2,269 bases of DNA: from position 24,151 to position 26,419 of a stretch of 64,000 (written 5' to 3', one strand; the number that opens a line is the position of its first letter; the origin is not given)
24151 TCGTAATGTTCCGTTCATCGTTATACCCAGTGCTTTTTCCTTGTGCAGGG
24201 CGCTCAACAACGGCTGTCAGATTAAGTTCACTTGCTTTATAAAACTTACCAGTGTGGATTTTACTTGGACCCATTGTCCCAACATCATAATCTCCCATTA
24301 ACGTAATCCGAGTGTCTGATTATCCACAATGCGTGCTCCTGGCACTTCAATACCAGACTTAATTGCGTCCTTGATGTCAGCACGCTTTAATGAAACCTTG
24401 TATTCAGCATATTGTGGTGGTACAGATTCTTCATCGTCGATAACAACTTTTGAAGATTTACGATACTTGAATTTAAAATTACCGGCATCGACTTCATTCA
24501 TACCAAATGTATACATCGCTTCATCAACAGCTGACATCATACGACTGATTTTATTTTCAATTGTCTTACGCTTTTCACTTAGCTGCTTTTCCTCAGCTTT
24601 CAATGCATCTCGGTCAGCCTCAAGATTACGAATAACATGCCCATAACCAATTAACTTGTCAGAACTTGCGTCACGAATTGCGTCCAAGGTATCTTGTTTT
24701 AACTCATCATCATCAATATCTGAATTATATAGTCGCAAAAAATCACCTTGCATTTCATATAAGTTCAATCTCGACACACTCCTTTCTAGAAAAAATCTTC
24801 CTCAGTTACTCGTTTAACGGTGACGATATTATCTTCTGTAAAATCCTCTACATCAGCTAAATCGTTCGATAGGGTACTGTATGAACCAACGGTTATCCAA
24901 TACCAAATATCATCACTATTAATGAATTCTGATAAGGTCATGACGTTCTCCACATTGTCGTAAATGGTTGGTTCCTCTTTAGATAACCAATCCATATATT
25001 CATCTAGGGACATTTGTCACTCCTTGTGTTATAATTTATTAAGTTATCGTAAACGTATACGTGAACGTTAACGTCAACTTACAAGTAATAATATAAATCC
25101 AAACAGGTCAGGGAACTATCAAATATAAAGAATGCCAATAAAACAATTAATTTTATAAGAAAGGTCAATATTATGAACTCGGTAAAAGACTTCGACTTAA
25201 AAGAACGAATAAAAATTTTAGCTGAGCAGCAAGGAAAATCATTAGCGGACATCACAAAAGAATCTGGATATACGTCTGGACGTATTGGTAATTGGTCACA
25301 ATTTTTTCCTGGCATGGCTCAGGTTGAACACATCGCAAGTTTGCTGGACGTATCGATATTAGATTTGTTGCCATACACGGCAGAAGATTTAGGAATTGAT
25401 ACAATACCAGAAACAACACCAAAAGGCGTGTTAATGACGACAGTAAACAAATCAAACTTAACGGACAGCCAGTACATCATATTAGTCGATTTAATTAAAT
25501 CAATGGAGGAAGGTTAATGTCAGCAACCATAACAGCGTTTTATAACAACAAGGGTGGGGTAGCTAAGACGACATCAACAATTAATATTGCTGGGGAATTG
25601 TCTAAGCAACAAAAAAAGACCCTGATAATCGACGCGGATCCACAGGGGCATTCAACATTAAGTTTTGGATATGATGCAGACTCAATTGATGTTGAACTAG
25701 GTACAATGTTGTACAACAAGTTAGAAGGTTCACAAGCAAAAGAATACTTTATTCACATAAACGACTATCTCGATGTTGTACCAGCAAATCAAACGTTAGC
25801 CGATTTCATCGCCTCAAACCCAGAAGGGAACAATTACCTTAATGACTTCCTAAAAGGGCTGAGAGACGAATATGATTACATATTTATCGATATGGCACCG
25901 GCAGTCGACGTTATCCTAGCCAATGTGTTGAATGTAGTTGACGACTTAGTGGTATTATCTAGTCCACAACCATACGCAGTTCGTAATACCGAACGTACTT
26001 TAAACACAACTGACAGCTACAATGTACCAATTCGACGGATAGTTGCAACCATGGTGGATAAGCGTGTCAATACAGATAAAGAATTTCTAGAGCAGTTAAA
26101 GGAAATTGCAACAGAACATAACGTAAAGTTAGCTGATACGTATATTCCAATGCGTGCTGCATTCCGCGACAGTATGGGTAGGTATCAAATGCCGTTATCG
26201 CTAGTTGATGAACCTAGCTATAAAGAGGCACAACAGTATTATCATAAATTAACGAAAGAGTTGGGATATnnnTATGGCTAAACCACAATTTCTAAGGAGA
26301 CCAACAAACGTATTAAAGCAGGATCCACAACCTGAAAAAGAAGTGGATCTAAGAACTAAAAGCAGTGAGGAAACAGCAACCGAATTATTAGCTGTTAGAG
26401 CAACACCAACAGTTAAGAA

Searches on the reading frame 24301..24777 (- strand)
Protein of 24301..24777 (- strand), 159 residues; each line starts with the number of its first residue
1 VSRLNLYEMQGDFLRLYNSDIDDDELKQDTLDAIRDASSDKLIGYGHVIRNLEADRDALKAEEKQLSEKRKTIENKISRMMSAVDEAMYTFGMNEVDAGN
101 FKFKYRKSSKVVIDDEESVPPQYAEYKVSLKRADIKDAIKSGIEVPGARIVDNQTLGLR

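Call 13: search_protein_families(library=pfam, proteins=[window:24301-24777:-], max_evalue=0.1)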
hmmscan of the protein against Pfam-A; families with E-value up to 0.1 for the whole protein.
window:24301-24777:- (159 aa): 8 families
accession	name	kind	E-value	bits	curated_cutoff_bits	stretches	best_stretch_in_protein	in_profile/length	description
PF05565.16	Sipho_Gp157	-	2.9e-37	128.6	28.6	1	5-156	1-159/162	Siphovirus Gp157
PF12325.13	TMF_TATA_bd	-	0.0033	18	29.1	1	47-87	19-59/115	TATA element modulatory factor 1 TATA binding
PF23984.1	DUF7307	-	0.0063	16.9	27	1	50-116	10-71/129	Pam3 gp33-like protein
PF14582.11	Metallophos_3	-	0.014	15.1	28.2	1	24-97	18-91/259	Metallophosphoesterase, calcineurin superfamily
PF04645.17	DUF603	-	0.021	15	22.6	1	19-96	84-159/181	Protein of unknown function, DUF603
PF04849.18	HAP1_N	-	0.047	13.3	33.9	1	9-84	124-206/307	HAP1 N-terminal conserved region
PF03836.20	RasGAP_C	-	0.052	14.1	26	1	47-109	43-106/137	RasGAP C-terminus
PF17733.7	KPWE_dom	-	0.081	13.4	27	0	133-156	7-30/48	PEX14-like KPWE domain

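Call 14: search_protein_families(library=phrogs, proteins=[window:24301-24777:-], max_evalue=0.1)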
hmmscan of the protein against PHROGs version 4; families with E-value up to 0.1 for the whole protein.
window:24301-24777:- (159 aa): 6 families
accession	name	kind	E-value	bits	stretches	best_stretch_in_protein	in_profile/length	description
phrog_253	-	DNA, RNA and nucleotide metabolism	5.9e-46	157.4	1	2-156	5-164/169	Mu Gam-like end protection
phrog_20203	-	unknown function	4e-11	43.9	1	88-157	1-73/75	-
phrog_434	-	DNA, RNA and nucleotide metabolism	0.00076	19.8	1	30-126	251-349/372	RecE-like recombination exonuclease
phrog_6244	-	unknown function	0.00087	20.8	1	64-129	25-95/107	-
phrog_2480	-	unknown function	0.013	16.6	1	52-117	27-89/152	-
phrog_2658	-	other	0.029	15.6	1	36-83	40-88/126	hol-like chemotaxis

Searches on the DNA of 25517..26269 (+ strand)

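Call 42: search_dna_similar(query=L019:9095-10632:+, collection=phages, mode=distant, max_evalue=0.01, max_rows=20)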
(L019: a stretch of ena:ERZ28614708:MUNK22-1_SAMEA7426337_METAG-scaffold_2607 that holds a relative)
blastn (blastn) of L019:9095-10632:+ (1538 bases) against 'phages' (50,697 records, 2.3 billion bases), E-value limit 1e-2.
No match.
